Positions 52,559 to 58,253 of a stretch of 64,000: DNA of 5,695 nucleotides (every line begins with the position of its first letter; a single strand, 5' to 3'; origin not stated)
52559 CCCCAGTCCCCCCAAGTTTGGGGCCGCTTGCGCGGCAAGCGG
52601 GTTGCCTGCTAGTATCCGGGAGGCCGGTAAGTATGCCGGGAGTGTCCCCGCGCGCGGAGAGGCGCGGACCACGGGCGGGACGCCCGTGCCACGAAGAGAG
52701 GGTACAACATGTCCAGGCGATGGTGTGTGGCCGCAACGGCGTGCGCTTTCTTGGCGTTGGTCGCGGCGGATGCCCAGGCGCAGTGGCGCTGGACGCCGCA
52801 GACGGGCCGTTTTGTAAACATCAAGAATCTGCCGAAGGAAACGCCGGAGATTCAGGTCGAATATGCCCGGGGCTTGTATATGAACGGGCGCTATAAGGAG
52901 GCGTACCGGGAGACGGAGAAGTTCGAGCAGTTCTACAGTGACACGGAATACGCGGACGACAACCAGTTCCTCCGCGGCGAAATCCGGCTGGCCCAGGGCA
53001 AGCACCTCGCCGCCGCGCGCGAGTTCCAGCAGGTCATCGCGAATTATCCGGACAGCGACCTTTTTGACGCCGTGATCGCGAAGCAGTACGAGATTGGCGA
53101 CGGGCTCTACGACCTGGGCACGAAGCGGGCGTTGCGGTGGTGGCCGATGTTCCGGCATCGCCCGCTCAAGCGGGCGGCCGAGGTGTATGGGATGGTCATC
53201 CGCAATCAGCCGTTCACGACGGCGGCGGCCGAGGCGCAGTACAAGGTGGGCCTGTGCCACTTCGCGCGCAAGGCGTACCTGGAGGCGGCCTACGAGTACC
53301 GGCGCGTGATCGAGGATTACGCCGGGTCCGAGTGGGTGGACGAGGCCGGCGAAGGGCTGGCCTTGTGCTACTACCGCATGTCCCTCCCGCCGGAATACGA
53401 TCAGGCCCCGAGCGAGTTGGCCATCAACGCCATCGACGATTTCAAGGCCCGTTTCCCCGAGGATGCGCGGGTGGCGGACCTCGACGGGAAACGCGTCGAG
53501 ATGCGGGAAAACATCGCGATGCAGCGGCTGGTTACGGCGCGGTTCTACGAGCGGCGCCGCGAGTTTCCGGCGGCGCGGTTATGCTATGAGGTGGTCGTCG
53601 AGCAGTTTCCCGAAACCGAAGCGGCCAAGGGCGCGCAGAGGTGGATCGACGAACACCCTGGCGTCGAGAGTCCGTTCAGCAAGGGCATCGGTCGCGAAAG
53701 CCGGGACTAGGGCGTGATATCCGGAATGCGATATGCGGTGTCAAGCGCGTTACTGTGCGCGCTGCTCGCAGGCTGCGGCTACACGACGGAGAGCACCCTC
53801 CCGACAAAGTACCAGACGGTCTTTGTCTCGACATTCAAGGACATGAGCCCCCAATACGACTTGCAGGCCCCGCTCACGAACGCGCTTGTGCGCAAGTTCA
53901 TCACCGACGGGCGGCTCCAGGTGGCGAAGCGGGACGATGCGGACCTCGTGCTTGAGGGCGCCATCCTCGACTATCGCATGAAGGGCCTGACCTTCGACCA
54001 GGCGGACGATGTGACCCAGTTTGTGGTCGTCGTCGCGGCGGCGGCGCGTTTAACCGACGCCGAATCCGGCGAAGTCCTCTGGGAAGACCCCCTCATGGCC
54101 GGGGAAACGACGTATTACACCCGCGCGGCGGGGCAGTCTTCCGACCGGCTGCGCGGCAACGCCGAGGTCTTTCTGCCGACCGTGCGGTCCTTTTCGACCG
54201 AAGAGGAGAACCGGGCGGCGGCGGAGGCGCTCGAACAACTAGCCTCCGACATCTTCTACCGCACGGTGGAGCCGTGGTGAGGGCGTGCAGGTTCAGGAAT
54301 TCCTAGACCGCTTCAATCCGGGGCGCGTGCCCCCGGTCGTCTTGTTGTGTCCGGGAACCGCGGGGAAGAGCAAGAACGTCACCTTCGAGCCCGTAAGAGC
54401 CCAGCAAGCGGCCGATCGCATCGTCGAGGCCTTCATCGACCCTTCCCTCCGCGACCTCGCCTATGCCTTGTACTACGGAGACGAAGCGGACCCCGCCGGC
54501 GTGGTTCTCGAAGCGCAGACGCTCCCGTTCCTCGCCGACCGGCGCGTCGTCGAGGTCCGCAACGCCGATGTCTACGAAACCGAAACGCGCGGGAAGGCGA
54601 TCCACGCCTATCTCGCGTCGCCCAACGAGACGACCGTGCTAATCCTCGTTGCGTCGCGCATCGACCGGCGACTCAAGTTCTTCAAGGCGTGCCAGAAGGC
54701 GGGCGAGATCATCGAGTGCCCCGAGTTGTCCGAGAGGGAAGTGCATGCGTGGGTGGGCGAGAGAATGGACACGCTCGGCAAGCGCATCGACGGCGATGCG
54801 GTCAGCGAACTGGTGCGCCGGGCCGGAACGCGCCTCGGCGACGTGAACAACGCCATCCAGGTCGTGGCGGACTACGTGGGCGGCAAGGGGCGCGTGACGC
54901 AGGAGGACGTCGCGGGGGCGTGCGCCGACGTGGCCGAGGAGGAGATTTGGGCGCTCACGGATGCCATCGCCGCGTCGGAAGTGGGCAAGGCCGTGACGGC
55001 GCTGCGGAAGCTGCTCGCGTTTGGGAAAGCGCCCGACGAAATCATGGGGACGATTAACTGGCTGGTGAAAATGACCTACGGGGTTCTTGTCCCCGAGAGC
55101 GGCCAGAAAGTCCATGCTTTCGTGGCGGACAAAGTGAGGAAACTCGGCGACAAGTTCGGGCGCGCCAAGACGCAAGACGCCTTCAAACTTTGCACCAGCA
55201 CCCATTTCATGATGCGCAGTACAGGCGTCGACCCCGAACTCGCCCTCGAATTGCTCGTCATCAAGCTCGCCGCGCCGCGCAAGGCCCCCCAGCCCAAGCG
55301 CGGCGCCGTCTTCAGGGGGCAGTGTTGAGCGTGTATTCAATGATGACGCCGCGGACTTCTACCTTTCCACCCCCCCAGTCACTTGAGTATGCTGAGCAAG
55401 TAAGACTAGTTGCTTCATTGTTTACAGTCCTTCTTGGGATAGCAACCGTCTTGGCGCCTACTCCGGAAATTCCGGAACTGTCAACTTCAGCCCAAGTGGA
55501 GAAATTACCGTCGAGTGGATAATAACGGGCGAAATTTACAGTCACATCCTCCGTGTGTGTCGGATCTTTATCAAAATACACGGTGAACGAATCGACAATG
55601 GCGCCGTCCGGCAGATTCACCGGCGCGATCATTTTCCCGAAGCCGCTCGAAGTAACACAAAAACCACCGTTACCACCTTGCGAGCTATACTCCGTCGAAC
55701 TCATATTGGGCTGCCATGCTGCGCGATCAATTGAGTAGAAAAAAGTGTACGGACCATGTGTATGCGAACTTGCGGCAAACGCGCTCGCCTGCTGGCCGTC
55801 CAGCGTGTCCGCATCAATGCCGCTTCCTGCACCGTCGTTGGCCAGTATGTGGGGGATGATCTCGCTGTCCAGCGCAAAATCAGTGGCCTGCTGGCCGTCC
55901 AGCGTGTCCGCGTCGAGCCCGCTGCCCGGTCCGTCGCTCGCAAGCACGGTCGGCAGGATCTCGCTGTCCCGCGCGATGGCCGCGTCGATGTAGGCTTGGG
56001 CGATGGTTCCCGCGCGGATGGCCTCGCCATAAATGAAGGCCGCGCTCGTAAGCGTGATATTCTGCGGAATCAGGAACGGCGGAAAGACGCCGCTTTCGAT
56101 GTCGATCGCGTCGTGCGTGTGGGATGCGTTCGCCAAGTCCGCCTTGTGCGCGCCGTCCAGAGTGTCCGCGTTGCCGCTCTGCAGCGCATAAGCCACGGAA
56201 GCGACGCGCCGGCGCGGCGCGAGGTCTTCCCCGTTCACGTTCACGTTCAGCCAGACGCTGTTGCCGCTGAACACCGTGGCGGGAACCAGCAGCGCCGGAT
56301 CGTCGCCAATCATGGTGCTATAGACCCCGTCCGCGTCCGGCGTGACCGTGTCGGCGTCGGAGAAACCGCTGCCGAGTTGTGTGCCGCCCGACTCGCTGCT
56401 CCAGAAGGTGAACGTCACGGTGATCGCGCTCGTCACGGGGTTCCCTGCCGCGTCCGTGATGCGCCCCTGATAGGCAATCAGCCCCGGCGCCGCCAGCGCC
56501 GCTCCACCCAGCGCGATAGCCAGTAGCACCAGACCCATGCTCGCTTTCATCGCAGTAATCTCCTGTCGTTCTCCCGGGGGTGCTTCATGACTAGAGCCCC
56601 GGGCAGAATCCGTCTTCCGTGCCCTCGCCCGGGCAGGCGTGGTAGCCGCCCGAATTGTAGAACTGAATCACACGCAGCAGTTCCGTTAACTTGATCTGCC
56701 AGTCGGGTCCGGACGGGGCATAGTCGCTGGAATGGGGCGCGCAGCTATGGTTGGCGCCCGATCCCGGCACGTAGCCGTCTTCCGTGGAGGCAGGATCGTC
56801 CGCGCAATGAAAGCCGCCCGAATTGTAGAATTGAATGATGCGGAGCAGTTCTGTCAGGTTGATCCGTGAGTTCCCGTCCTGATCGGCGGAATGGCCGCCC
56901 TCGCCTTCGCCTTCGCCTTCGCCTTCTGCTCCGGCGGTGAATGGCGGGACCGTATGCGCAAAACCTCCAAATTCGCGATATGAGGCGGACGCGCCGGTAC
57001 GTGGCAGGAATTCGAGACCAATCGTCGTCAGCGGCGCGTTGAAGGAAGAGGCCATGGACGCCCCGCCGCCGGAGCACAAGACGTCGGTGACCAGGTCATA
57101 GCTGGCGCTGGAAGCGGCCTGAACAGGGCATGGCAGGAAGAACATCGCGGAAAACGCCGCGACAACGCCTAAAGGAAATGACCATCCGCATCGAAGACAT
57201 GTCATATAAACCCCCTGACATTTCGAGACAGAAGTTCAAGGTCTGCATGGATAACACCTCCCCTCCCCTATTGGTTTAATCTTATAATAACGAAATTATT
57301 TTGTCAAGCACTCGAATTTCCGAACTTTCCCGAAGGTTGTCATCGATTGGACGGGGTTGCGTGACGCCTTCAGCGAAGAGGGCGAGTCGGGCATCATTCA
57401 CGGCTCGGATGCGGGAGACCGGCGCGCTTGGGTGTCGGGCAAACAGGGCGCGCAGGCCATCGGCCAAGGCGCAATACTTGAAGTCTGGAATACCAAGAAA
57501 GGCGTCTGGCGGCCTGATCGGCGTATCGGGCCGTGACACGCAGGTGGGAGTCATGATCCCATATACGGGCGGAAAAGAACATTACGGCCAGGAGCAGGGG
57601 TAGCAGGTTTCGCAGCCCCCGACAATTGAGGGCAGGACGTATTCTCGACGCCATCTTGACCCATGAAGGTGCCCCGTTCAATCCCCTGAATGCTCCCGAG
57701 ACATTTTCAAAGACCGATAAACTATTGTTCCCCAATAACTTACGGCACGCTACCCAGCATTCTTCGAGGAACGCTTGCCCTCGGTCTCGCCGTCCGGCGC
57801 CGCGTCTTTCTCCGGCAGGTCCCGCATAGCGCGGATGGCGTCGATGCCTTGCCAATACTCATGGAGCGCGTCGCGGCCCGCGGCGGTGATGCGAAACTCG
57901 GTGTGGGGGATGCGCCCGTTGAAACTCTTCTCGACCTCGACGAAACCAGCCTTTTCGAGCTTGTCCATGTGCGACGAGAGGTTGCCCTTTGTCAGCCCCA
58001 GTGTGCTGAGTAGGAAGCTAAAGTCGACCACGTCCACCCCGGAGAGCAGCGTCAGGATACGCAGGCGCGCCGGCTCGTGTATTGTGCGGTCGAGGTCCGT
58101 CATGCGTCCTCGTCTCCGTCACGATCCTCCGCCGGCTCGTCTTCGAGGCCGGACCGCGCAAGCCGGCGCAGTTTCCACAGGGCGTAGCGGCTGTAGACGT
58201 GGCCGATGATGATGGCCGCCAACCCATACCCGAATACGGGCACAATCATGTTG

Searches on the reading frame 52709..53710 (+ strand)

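Call 68: search_protein_families(library=pfam, proteins=[window:52709-53710:+], max_evalue=0.0001)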
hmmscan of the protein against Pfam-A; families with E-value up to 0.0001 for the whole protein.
window:52709-53710:+ (333 aa): 5 families
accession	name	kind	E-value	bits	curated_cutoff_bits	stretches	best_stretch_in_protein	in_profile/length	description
PF13174.12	TPR_6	-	1e-12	48.2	26.3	0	85-116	2-33/33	Tetratricopeptide repeat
PF13525.12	YfiO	-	2.8e-11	44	25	1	167-308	35-179/203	Outer membrane lipoprotein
PF07719.23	TPR_2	-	1.9e-05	24.9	27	0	87-115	5-33/34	Tetratricopeptide repeat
PF13432.12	TPR_16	-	2.7e-05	25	32.7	0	155-207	15-64/65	Tetratricopeptide repeat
PF13428.12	TPR_14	-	3.2e-05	24.6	23.5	0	274-306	5-37/44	Tetratricopeptide repeat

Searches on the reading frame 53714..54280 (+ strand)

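Call 68: search_protein_families(library=pfam, proteins=[window:53714-54280:+], max_evalue=0.0001)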
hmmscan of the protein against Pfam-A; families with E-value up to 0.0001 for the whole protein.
window:53714-54280:+ (188 aa): 1 family
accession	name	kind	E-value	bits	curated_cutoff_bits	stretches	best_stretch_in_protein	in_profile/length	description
PF04390.17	LptE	-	2.6e-14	54.3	23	1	33-183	1-117/118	Lipopolysaccharide-assembly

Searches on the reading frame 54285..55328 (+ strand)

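Call 68: search_protein_families(library=pfam, proteins=[window:54285-55328:+], max_evalue=0.0001)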
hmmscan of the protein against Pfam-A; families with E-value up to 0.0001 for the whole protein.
window:54285-55328:+ (347 aa): 2 families
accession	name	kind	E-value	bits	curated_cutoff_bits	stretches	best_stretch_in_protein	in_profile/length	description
PF06144.19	DNA_pol3_delta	-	1.4e-14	54.6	21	1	37-145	9-123/124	DNA polymerase III, delta subunit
PF21694.2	DNA_pol3_delta_C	-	2.1e-09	37.9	27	1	218-328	1-121/121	DNA polymerase III delta subunit, C-terminal domain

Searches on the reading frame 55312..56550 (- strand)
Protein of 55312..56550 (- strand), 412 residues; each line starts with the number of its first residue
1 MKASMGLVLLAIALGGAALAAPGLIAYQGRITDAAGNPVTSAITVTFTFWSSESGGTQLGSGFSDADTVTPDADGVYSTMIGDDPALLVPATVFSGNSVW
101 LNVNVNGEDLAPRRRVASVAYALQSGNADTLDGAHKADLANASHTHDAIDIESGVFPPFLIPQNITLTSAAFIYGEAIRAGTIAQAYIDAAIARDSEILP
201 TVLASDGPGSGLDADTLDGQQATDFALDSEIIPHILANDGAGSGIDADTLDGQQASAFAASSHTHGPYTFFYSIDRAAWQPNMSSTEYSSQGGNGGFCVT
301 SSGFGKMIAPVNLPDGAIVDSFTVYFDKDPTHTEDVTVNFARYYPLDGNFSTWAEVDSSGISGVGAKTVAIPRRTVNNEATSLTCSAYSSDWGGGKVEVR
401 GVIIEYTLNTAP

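Call 25: search_protein_families(library=pfam, proteins=[window:55312-56550:-], max_evalue=0.01)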
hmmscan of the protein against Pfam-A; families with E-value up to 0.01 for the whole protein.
window:55312-56550:- (412 aa): 0 families

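Call 26: search_protein_families(library=ncbifam, proteins=[window:55312-56550:-], max_evalue=0.1)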
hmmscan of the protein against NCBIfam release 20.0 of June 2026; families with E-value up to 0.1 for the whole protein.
window:55312-56550:- (412 aa): 1 family
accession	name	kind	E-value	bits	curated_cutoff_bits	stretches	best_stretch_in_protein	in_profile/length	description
NF053851.1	Bdello_MAT_N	subfamily_domain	6.8e-09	35.7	60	2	12-50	4-43/162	mosaic adhesive trimer family chimeric fiber protein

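Call 72: search_solved_structures(query=window:55312-56550:-, max_evalue=1, show_alignments=2)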
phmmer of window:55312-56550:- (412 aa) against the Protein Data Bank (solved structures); distinct sequences matched with E-value up to 1: 0.

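Call 73: search_protein_families(library=phrogs, proteins=[window:55312-56550:-], max_evalue=0.01)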
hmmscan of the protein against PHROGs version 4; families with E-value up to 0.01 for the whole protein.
window:55312-56550:- (412 aa): 7 families
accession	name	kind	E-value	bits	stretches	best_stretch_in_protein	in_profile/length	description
phrog_25563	-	unknown function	2.5e-10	40.5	2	238-264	664-690/777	-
phrog_32829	-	tail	1.1e-06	28.1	0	188-223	488-526/840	tail fiber protein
phrog_19602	-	tail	1.4e-06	28.4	0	228-263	275-310/504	tail fiber protein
phrog_21412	-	tail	4.4e-05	22.4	0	228-262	1120-1154/1452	tail fiber protein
phrog_7389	-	tail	0.00023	20.8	0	186-229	129-172/732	tail fiber protein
phrog_8443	-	tail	0.00059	19.8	0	188-231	196-240/636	tail fiber protein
phrog_31593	-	unknown function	0.0042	15.9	0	204-226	101-123/989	-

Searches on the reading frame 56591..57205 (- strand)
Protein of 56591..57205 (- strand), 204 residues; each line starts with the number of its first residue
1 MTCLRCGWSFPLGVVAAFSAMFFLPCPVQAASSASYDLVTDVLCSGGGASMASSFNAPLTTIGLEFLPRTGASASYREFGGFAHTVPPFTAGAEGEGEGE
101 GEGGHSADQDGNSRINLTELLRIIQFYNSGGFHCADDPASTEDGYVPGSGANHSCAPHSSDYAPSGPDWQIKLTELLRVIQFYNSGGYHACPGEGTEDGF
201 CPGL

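Call 11: find_encoding_contigs(protein=window:56591-57205:-, flank=10000, max_places=6)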
Protein window:56591-57205:- (204 aa): 1 contig read that carries it; 1 place shown.
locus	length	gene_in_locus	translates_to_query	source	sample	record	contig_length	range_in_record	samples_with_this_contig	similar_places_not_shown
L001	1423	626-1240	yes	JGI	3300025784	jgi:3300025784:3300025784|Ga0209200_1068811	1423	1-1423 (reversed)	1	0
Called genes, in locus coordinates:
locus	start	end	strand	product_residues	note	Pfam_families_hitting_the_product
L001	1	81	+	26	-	?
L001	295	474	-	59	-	-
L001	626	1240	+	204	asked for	-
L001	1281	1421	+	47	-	?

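Call 25: search_protein_families(library=pfam, proteins=[window:56591-57205:-], max_evalue=0.01)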
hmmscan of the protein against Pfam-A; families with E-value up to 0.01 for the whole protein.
window:56591-57205:- (204 aa): 0 families

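Call 26: search_protein_families(library=ncbifam, proteins=[window:56591-57205:-], max_evalue=0.1)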
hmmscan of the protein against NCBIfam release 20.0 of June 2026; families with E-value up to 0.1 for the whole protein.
window:56591-57205:- (204 aa): 0 families

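Call 71: search_solved_structures(query=window:56591-57205:-, max_evalue=10, show_alignments=2)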
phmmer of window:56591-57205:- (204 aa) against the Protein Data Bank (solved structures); distinct sequences matched with E-value up to 10: 4.
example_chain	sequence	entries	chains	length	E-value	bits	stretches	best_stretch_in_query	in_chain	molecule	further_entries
2loq_A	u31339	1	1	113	0.78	12.4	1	14-86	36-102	Interferon alpha-inducible protein 27-like protein 1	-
28zx_h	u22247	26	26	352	0.89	12.2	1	74-131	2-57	Eukaryotic translation initiation factor 3 subunit H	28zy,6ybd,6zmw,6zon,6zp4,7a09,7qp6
6yam_r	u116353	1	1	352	0.89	12.2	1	74-131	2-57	eukaryotic translation initiation factor 3 subunit h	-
3j8b_H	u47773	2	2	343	0.89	12.2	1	74-131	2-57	Eukaryotic translation initiation factor 3 subunit H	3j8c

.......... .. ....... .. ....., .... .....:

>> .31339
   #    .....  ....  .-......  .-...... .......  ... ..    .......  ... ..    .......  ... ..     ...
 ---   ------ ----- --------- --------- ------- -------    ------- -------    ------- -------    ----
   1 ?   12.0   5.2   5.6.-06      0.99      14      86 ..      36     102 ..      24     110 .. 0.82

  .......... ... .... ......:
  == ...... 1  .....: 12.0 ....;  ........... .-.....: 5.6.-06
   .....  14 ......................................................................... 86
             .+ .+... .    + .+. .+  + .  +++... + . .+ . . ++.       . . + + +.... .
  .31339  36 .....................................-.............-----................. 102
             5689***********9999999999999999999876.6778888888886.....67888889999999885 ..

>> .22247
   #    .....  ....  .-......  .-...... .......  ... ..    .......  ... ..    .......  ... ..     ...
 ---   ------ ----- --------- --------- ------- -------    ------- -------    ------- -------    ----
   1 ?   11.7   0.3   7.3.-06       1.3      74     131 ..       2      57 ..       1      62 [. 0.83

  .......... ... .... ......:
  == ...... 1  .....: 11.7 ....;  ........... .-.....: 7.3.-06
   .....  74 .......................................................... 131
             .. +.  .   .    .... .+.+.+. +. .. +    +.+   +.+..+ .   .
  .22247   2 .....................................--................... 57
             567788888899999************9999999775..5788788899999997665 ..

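Call 73: search_protein_families(library=phrogs, proteins=[window:56591-57205:-], max_evalue=0.01)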
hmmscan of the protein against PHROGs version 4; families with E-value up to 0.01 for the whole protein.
window:56591-57205:- (204 aa): 0 families

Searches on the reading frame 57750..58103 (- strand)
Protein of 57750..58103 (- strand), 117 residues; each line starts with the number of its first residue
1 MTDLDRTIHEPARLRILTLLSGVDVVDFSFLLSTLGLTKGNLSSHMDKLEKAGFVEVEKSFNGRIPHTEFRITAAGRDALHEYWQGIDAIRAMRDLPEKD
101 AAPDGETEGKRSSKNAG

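Call 25: search_protein_families(library=pfam, proteins=[window:57750-58103:-], max_evalue=0.01)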
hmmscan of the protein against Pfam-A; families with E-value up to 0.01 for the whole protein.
window:57750-58103:- (117 aa): 7 families
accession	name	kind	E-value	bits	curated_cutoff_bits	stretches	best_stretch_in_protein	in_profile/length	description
PF13601.12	HTH_34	-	2.3e-23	82.6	27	1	13-86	2-75/80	Winged helix DNA-binding domain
PF01022.26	HTH_5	-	4e-07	30.2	22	1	11-56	2-46/47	Bacterial regulatory protein, arsR family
PF12840.13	HTH_20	-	8.3e-07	29.3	27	1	10-58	3-51/51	Helix-turn-helix domain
PF01047.28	MarR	-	4.3e-06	27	24.6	1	12-60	4-52/59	MarR family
PF12802.13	MarR_2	-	3e-05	24.5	27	1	11-60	5-55/61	MarR family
PF03551.20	PadR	-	0.0019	18.6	27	1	37-82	29-75/75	Transcriptional regulator PadR-like family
PF13412.12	HTH_24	-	0.0032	17.5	21.9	1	35-56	27-48/48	Winged helix-turn-helix DNA-binding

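Call 26: search_protein_families(library=ncbifam, proteins=[window:57750-58103:-], max_evalue=0.1)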
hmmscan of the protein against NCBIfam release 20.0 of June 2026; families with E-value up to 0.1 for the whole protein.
window:57750-58103:- (117 aa): 9 families
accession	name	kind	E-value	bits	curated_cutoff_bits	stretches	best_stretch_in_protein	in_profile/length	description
NF033788.1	HTH_metalloreg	subfamily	1.8e-07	30.8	55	1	7-59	7-59/77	metalloregulator ArsR/SmtB family transcription factor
NF047906.1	CdPbTransRegCmtR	equivalog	0.00015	21.7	150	1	2-64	12-71/104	Cd(II)/Pb(II)-sensing metalloregulatory transcriptional regulator CmtR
NF041413.1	ArsR_Rv2640c_fam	equivalog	0.00027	21.3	155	1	7-59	38-92/118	Rv2640c family ArsR-like transcriptional regulator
NF053755.1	MsvR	equivalog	0.00074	19.3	220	1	7-59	9-60/236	transcriptional factor MsvR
NF033789.1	repress_SdpR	subfamily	0.0079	16.1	100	1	8-60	5-56/79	autorepressor SdpR family transcription factor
NF045707.1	Dbac_1936_reg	equivalog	0.023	14.7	115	1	5-60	11-65/99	ArsR/SmtB-type metalloregulator TsoR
NF008122.0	PRK10870.1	equivalog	0.071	12.8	157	1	26-82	72-127/176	transcriptional repressor MprA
NF040939.2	trans_reg_lrs14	equivalog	0.074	13.1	90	1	18-65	28-76/103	Lrs14 family HTH-type transcriptional regulator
TIGR03433.1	padR_acidobact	paralog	0.098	12.8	101.8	0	34-83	34-84/101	PadR family transcriptional regulator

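Call 77: find_encoding_contigs(protein=window:57750-58103:-, flank=10000, max_places=4)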
Protein window:57750-58103:- (117 aa): 5 contigs read that carry it; 4 places shown.
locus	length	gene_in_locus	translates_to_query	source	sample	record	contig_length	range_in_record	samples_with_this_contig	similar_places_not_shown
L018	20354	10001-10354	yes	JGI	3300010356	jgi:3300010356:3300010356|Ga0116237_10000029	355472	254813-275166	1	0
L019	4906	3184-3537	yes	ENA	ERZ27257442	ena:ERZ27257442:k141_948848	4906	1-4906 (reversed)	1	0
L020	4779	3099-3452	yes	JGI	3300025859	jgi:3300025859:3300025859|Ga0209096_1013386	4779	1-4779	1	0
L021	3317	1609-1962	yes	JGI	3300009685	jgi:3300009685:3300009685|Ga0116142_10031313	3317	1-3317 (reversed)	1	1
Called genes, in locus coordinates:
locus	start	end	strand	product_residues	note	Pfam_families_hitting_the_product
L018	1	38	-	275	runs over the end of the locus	PF00378:ECH_1, PF16113:ECH_2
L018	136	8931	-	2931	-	-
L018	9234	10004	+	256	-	-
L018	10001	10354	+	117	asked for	PF12840:HTH_20 (weak), PF01022:HTH_5 (weak), PF01047:MarR (weak), PF13601:HTH_34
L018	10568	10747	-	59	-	-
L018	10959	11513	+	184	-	-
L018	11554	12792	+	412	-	-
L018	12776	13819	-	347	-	PF06144:DNA_pol3_delta, PF21694:DNA_pol3_delta_C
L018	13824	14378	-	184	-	PF04390:LptE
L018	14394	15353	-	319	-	PF13432:TPR_16 (faint), PF07719:TPR_2 (faint), PF13174:TPR_6 (faint), PF13525:YfiO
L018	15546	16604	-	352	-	PF00459:Inositol_P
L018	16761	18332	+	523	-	PF00884:Sulfatase, PF01663:Phosphodiest (faint), PF16347:SGSH_C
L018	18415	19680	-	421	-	PF01208:URO-D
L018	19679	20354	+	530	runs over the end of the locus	PF00083:Sugar_tr, PF07690:MFS_1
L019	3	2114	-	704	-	?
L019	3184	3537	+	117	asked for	PF12840:HTH_20 (weak), PF01022:HTH_5 (weak), PF01047:MarR (weak), PF13601:HTH_34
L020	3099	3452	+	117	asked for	PF12840:HTH_20 (weak), PF01022:HTH_5 (weak), PF01047:MarR (weak), PF13601:HTH_34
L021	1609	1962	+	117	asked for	PF12840:HTH_20 (weak), PF01022:HTH_5 (weak), PF01047:MarR (weak), PF13601:HTH_34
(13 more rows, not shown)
